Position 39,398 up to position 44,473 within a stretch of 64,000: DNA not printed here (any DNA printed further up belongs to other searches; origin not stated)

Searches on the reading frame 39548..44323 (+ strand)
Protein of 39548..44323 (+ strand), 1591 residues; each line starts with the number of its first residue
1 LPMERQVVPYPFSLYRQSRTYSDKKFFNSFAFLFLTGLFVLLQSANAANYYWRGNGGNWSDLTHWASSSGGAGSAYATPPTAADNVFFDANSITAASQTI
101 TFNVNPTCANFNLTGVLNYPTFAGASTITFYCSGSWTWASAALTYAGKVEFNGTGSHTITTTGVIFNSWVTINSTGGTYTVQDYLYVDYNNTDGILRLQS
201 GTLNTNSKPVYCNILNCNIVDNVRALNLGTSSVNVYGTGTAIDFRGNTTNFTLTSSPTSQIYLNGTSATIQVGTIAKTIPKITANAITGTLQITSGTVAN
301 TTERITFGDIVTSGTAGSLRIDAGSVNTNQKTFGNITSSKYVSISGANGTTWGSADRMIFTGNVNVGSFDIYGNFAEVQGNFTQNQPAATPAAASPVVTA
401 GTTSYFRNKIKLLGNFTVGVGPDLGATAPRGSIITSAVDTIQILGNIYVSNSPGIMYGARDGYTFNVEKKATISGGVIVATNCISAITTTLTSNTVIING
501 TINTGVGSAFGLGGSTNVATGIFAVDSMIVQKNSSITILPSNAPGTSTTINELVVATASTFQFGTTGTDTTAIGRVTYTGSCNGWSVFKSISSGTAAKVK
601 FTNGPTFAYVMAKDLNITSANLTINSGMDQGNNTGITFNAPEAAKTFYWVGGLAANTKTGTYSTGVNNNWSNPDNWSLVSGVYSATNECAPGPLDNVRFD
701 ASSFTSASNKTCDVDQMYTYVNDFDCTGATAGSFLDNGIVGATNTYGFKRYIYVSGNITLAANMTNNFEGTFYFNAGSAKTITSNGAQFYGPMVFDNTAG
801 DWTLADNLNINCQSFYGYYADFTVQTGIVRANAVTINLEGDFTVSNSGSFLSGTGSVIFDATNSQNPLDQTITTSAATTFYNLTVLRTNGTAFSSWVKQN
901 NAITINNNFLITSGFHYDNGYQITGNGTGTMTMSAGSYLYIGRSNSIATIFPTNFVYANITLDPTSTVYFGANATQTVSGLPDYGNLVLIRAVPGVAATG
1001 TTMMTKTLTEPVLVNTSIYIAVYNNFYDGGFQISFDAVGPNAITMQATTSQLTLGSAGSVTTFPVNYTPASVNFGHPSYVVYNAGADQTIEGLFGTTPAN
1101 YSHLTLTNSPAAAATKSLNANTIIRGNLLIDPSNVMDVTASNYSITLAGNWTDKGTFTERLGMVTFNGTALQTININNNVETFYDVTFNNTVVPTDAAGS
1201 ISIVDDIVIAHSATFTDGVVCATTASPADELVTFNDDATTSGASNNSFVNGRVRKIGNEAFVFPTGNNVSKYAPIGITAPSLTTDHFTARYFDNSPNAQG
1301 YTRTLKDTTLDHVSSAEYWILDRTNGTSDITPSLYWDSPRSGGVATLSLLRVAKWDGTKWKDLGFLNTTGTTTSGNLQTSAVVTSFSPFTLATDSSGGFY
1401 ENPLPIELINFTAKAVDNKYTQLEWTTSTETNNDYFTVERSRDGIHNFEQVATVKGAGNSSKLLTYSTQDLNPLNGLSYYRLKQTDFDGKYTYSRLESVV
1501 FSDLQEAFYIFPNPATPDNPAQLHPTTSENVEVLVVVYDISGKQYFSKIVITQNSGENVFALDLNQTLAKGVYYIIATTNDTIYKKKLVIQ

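Call 17: search_protein_families(library=pfam, proteins=[window:39548-44323:+], max_evalue=0.001)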
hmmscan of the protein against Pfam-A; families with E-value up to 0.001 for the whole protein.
window:39548-44323:+ (1591 aa): 1 family
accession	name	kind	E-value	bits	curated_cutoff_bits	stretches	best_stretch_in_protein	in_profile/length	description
PF18962.6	Por_Secre_tail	-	1.7e-05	25.4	27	1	1510-1590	1-75/75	Secretion system C-terminal sorting domain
